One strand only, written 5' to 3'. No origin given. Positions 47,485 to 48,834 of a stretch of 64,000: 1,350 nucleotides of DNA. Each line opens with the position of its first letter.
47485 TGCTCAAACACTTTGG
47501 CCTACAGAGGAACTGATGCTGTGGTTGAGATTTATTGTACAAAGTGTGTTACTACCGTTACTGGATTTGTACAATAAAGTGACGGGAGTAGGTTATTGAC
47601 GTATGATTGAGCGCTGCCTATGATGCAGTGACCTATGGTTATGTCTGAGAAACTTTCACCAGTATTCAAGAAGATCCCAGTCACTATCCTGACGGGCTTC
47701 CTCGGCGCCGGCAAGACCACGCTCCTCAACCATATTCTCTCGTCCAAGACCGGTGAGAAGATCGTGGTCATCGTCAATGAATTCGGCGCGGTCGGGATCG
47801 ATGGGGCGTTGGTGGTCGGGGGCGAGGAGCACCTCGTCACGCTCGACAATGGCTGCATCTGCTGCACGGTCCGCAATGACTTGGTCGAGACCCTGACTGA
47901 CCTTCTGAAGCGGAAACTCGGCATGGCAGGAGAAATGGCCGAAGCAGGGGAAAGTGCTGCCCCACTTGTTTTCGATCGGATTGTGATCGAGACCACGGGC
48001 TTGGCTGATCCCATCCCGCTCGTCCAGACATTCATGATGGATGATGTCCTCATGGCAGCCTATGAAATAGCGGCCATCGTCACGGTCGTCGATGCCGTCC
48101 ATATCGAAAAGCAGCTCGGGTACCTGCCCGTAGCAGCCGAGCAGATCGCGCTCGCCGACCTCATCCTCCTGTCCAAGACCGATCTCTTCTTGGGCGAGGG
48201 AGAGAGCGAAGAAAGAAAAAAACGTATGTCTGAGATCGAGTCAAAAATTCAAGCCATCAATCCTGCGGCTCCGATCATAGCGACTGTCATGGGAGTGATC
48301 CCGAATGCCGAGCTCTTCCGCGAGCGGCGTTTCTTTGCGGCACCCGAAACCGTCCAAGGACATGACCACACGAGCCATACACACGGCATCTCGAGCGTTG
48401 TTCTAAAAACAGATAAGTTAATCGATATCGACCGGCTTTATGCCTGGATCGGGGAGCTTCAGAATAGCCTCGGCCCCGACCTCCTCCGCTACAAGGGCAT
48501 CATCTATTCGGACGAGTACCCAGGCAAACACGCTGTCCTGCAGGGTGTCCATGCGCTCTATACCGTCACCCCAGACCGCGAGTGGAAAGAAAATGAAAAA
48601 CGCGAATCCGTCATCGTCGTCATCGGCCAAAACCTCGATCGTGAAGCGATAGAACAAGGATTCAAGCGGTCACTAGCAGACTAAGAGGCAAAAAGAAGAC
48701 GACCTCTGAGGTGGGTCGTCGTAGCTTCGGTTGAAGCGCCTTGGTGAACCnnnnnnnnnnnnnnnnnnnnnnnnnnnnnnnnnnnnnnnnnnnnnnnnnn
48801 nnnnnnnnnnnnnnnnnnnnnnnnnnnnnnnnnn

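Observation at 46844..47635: Short PaaX-like regulator bracketed by two copies of a bipartite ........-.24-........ operator, adjacent to a COG0523 metallochaperone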

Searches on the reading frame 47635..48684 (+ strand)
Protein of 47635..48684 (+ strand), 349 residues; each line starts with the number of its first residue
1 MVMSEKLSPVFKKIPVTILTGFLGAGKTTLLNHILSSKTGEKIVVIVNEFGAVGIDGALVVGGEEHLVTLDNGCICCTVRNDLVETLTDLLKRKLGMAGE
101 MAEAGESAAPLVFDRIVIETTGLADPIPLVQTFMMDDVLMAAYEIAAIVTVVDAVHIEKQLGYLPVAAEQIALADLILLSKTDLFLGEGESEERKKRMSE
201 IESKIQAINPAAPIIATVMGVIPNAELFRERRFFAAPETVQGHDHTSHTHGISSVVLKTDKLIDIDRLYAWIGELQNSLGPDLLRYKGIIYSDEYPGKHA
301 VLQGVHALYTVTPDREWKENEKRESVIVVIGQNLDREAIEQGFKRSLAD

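Call 6: search_protein_families(library=pfam, proteins=[window:47635-48684:+], max_evalue=1)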
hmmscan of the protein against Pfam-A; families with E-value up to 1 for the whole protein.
window:47635-48684:+ (349 aa): 12 families
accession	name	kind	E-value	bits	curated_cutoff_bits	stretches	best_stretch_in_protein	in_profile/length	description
PF02492.25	cobW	-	6.5e-52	176.2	20.7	1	15-207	1-178/180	CobW/HypB/UreG, nucleotide-binding domain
PF07683.19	CobW_C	-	4.1e-21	75.1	22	1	252-345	1-92/94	Cobalamin synthesis protein cobW C-terminal domain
PF03193.22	RsgA_GTPase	-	2.4e-05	24.6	30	2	5-38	98-130/174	RsgA GTPase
PF25204.1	DAAF9_2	-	0.0086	16.1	27.5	1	112-222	71-179/210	DAAF9 domain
PF02367.23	TsaE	-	0.0088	16.4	26.6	1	5-37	12-44/128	Threonylcarbamoyl adenosine biosynthesis protein TsaE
PF13401.12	AAA_22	-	0.013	16.3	27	1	16-73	7-35/130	AAA domain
PF20720.3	nSTAND3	-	0.064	13.4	27.2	1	15-41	18-44/155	Novel STAND NTPase 3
PF00005.33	ABC_tran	-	0.13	13.3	25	1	15-38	12-35/137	ABC transporter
PF02421.24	FeoB_N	-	0.13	12.2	27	0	142-195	76-128/156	Ferrous iron transport protein B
PF25199.1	nSTAND_NTPase5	-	0.14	12.4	34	1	12-37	39-64/145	Novel STAND NTPase 5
PF13476.12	AAA_23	-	0.17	12.9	27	1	11-41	17-46/201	AAA domain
PF13173.12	AAA_14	-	0.18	12.2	27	1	15-45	3-34/129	AAA domain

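Call 9: search_protein_families(library=ncbifam, proteins=[window:47635-48684:+], max_evalue=1)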
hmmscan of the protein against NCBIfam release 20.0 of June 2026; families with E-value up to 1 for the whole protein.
window:47635-48684:+ (349 aa): 15 families
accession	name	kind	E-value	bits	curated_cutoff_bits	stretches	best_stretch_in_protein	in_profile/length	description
NF008578.0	PRK11537.1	equivalog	1.6e-72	244.4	361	1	12-344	2-314/318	GTPase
TIGR02475.1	CobW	equivalog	1.8e-51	175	332.1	2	12-157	2-136/342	cobalamin biosynthesis protein CobW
NF038288.1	chaper_GTP_ZigA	equivalog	6.8e-42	143.8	600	2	14-160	1-141/390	zinc metallochaperone GTPase ZigA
NF041053.1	CobW_rel_Se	equivalog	1.8e-10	40.8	180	2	18-91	5-80/195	CobW-related selenoprotein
NF047431.1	hiber_recruit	equivalog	0.00057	18.9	375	1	63-93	57-87/402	ribosome hibernation factor-recruiting GTPase MRF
NF000908.1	PRK00089.1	equivalog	0.0013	18.1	237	1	116-201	54-139/291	GTPase Era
TIGR03819.1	heli_sec_ATPase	hypoth_equivalog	0.0033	16.7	373.15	1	16-58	180-222/340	TadA family conjugal transfer-associated ATPase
TIGR00073.1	hypB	equivalog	0.0036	16.8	121.2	0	19-48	35-65/217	hydrogenase nickel incorporation protein HypB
TIGR03015.1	pepcterm_ATPase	hypoth_equivalog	0.0072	15.8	324.5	1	18-45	47-74/269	XrtA/PEP-CTERM system-associated ATPase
NF008931.0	PRK12288.1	equivalog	0.052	12.6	360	0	136-191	112-169/347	small ribosomal subunit biogenesis GTPase RsgA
TIGR00157.1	TIGR00157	equivalog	0.065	12.7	100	0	6-38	115-146/247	ribosome small subunit-dependent GTPase A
TIGR00150.1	T6A_YjeE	equivalog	0.067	13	60.1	1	14-35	22-43/135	tRNA (adenosine(37)-N6)-threonylcarbamoyltransferase complex ATPase subunit type 1 TsaE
TIGR03663.1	TIGR03663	subfamily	0.087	11.8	126.25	1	133-174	119-159/435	flippase activity-associated protein Agl23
NF000355.4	ribo_prot_ABC_F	equivalog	0.17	10.7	380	1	18-40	343-365/499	ribosomal protection-like ABC-F family protein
TIGR00231.1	small_GTP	domain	0.2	11.4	42.5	1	19-38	8-27/164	GTP-binding protein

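Call 53: search_protein_families(library=pfam, alignment_id=A2, max_evalue=0.00001)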
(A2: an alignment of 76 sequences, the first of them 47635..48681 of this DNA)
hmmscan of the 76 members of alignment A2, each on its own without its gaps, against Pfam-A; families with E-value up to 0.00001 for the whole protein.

A. member 1, window:47635-48681:+ (349 aa): 2 families
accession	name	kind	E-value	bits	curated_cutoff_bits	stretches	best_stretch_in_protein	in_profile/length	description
PF02492.25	cobW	-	6.5e-52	176.2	20.7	1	15-207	1-178/180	CobW/HypB/UreG, nucleotide-binding domain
PF07683.19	CobW_C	-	4.1e-21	75.1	22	1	252-345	1-92/94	Cobalamin synthesis protein cobW C-terminal domain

B. families by the number of members that match (of 76 scanned): 108 families (the first 25 are shown)
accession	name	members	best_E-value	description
PF01281.25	Ribosomal_L9_N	4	1.3e-19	Ribosomal protein L9, N-terminal domain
PF03948.19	Ribosomal_L9_C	4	8.6e-15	Ribosomal protein L9, C-terminal domain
PF00009.33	GTP_EFTU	3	3.1e-50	Elongation factor Tu GTP binding domain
PF01926.29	MMR_HSR1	3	2.5e-23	50S ribosome-binding GTPase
PF07517.20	SecA_DEAD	2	1.5e-120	SecA DEAD-like domain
PF09334.17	tRNA-synt_1g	2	9.5e-100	tRNA synthetases class I (M)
PF01043.26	SecA_PP_bind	2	1.1e-41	SecA preprotein cross-linking domain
PF00294.29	PfkB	2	8.2e-36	pfkB family carbohydrate kinase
PF13483.12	Lactamase_B_3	2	2.1e-25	Beta-lactamase superfamily domain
PF00293.34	NUDIX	2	7.7e-24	NUDIX domain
PF00753.33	Lactamase_B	2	1.9e-09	Metallo-beta-lactamase superfamily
PF02421.24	FeoB_N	2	6.7e-09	Ferrous iron transport protein B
PF08543.17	Phos_pyr_kin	2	5.6e-07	Phosphomethylpyrimidine kinase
PF00154.27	RecA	1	2.4e-134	recA bacterial DNA recombination protein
PF00773.25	RNB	1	1.8e-114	RNB domain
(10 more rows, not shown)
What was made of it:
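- The neighbouring genes are unrelated housekeeping genes (call 53).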

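Call 61: find_homologous_proteins(query=window:47635-48684:+, max_evalue=1e-40)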
Query window:47635-48684:+ (349 aa): 6204 proteins with E <= 1e-40 among 8000 candidates; the best 120 are listed.
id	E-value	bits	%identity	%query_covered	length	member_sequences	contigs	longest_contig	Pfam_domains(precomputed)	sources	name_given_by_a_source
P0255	2.9e-223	758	100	99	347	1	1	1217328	PF02492.26,PF07683.20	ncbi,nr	ncbi:MAG: GTP-binding protein [Candidatus Moraniibacteriota bacterium]|nr:MAG: GTP-binding protein [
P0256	1.9e-166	571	78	96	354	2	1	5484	PF02492.26,PF07683.20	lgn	-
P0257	2.8e-165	568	78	97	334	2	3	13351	PF02492.26,PF07683.20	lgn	-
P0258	3.7e-164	564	78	98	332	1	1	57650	PF02492.26,PF07683.20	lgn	-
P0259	1.3e-163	562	78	96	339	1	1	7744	PF02492.26,PF07683.20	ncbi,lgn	ncbi:MAG: GTP-binding protein [Candidatus Moraniibacteriota bacterium]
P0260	1.8e-163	562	79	96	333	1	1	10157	PF02492.26,PF07683.20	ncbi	ncbi:MAG: GTP-binding protein [Candidatus Moraniibacteriota bacterium]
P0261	5.9e-163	560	78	97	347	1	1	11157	PF02492.26,PF07683.20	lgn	-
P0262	3.6e-161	554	76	98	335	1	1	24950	PF02492.26,PF25204.2,PF03193.23,PF07683.20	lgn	-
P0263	2.0e-160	552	76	98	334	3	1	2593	PF02492.26,PF07683.20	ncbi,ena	-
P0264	3.4e-160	551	78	96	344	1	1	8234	PF02492.26,PF07683.20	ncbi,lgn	ncbi:MAG: GTP-binding protein [Candidatus Moraniibacteriota bacterium]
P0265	1.3e-158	546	73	99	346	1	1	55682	PF02492.26,PF07683.20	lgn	-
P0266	2.0e-157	542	74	98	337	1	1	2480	PF02492.26,PF07683.20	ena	-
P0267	2.5e-157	541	76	96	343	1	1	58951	PF02492.26,PF07683.20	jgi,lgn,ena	-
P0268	3.9e-157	541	74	98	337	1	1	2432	PF02492.26,PF07683.20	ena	-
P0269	7.0e-157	540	78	93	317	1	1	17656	PF02492.26,PF07683.20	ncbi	ncbi:MAG: GTP-binding protein, partial [Candidatus Moraniibacteriota bacterium]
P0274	2.3e-155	535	74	98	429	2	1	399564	PF02492.26,PF07683.20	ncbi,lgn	-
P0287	1.5e-150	519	73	97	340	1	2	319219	PF02492.26,PF07683.20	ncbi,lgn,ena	-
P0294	9.5e-139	480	68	97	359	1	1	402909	PF02492.26,PF07683.20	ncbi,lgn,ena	-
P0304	1.2e-111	391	55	98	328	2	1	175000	PF02492.26,PF00009.34,PF03193.23,PF07683.20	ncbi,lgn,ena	-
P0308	1.9e-110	387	56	95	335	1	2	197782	PF02492.26,PF07683.20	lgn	-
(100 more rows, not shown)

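Call 62: find_encoding_contigs(protein=P0258, flank=4000, max_places=1)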
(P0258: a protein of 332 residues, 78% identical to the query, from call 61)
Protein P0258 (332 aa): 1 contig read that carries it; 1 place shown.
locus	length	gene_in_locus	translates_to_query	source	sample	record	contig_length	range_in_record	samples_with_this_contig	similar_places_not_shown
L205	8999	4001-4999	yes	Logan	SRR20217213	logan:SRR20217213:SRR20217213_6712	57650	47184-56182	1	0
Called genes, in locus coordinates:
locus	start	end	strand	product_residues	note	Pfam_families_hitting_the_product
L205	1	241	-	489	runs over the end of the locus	PF01943:Polysacc_synt, PF13440:Polysacc_synt_3, PF03023:MurJ, PF01554:MatE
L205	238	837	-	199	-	PF02223:Thymidylate_kin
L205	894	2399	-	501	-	PF01139:RtcB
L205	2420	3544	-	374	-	PF13692:Glyco_trans_1_4, PF00534:Glycos_transf_1, PF13524:Glyco_trans_1_2 (weak)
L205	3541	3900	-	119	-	-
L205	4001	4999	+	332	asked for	PF02492:cobW, PF07683:CobW_C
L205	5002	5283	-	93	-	-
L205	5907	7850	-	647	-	-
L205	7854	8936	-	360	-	PF13439:Glyco_transf_4, PF13579:Glyco_trans_4_4, PF00534:Glycos_transf_1, PF13692:Glyco_trans_1_4, PF13524:Glyco_trans_1_2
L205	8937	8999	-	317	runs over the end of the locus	PF00535:Glycos_transf_2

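Call 63: find_encoding_contigs(protein=P0274, flank=4000, max_places=1)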
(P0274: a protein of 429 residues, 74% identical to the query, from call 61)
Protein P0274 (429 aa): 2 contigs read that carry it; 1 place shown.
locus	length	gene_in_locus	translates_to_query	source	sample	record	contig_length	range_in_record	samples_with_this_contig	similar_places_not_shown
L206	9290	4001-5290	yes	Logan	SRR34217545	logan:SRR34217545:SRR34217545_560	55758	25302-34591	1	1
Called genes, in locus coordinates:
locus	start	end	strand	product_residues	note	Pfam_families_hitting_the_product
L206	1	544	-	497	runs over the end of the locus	PF01943:Polysacc_synt, PF13440:Polysacc_synt_3, PF03023:MurJ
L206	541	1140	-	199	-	PF02223:Thymidylate_kin (faint)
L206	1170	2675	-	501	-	PF01139:RtcB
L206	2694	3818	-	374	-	PF13439:Glyco_transf_4 (weak), PF13692:Glyco_trans_1_4 (weak), PF13524:Glyco_trans_1_2 (weak), PF00534:Glycos_transf_1 (weak)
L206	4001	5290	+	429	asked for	PF02492:cobW, PF07683:CobW_C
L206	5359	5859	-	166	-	-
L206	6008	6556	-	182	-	PF08002:DUF1697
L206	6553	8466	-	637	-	-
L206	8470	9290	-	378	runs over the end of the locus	PF13579:Glyco_trans_4_4, PF13439:Glyco_transf_4, PF00534:Glycos_transf_1, PF13692:Glyco_trans_1_4, PF13524:Glyco_trans_1_2 (faint)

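Call 64: find_encoding_contigs(protein=P0287, flank=4000, max_places=1)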
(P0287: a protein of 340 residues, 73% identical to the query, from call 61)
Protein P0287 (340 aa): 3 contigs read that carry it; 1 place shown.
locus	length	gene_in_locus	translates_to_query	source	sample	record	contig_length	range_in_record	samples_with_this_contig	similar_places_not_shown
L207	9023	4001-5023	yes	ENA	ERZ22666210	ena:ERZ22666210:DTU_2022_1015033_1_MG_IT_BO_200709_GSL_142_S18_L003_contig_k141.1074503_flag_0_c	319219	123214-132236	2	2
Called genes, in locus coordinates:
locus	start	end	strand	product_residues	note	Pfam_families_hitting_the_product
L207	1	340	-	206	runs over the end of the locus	PF02223:Thymidylate_kin (faint)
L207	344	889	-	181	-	PF00300:His_Phos_1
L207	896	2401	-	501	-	PF01139:RtcB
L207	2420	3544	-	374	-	PF13439:Glyco_transf_4 (faint), PF13692:Glyco_trans_1_4, PF00534:Glycos_transf_1 (weak), PF13524:Glyco_trans_1_2 (weak)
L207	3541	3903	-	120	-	-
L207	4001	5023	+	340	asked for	PF02492:cobW, PF07683:CobW_C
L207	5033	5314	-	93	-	-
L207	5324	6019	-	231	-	PF00041:fn3 (faint), PF16656:Pur_ac_phosph_N (faint), PF16893:fn3_2 (faint), PF21605:CRLF2-like_D2 (faint), PF23376:Fn3_VIN3 (faint)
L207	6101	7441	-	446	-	PF00078:RVT_1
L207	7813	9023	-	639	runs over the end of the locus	-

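Call 65: find_encoding_contigs(protein=P0294, flank=4000, max_places=1)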
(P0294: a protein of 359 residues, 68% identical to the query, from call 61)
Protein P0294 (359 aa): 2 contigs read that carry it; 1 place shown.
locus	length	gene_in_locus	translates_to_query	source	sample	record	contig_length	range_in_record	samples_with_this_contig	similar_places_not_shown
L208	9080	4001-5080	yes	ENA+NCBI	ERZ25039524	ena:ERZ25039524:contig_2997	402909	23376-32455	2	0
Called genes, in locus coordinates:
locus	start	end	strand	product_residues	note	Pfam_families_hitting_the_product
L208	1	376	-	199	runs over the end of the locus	PF02223:Thymidylate_kin (faint)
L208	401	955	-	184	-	PF00300:His_Phos_1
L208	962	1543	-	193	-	PF01139:RtcB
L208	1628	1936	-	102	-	PF01139:RtcB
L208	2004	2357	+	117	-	-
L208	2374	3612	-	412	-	PF13692:Glyco_trans_1_4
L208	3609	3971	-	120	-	-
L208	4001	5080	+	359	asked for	PF02492:cobW, PF07683:CobW_C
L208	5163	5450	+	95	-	-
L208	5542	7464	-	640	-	-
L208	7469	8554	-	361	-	PF20706:GT4-conflict (faint), PF13439:Glyco_transf_4, PF13579:Glyco_trans_4_4 (weak), PF00534:Glycos_transf_1, PF13692:Glyco_trans_1_4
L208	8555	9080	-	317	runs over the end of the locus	PF00535:Glycos_transf_2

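Call 72: find_encoding_contigs(protein=P0304, flank=4000, max_places=1)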
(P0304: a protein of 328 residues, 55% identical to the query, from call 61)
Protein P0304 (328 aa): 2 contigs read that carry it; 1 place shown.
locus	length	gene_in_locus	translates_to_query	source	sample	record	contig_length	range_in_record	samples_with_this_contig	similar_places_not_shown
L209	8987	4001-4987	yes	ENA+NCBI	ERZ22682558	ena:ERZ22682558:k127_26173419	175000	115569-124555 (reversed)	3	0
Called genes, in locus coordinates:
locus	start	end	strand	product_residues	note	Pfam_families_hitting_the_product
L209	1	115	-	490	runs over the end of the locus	PF01943:Polysacc_synt, PF13440:Polysacc_synt_3, PF03023:MurJ (faint)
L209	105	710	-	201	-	PF02223:Thymidylate_kin (faint)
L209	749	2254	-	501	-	PF01139:RtcB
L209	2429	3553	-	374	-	PF00534:Glycos_transf_1, PF13692:Glyco_trans_1_4, PF13524:Glyco_trans_1_2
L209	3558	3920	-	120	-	-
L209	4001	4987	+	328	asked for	PF00009:GTP_EFTU (faint), PF03193:RsgA_GTPase (faint), PF02492:cobW, PF07683:CobW_C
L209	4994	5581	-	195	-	-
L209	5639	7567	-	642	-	-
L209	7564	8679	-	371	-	PF13439:Glyco_transf_4, PF13579:Glyco_trans_4_4, PF00534:Glycos_transf_1, PF13692:Glyco_trans_1_4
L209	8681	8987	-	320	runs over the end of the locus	PF00535:Glycos_transf_2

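Call 73: find_encoding_contigs(protein=P0308, flank=4000, max_places=1)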
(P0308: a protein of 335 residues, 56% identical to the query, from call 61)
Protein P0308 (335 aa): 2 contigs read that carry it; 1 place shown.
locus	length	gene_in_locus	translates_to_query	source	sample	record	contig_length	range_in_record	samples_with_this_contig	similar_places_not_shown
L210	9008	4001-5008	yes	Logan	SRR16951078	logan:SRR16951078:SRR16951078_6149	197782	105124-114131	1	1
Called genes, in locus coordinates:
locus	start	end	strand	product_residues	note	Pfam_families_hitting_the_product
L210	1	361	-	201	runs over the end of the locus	PF02223:Thymidylate_kin (faint)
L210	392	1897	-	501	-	PF01139:RtcB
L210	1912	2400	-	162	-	-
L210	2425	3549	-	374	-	PF00534:Glycos_transf_1, PF13692:Glyco_trans_1_4, PF13524:Glyco_trans_1_2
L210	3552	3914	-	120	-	-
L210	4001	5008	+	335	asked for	PF02492:cobW, PF07683:CobW_C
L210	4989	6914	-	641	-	-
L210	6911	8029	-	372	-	PF13439:Glyco_transf_4, PF13579:Glyco_trans_4_4 (weak), PF00534:Glycos_transf_1, PF13692:Glyco_trans_1_4, PF13524:Glyco_trans_1_2 (faint)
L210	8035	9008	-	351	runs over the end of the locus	-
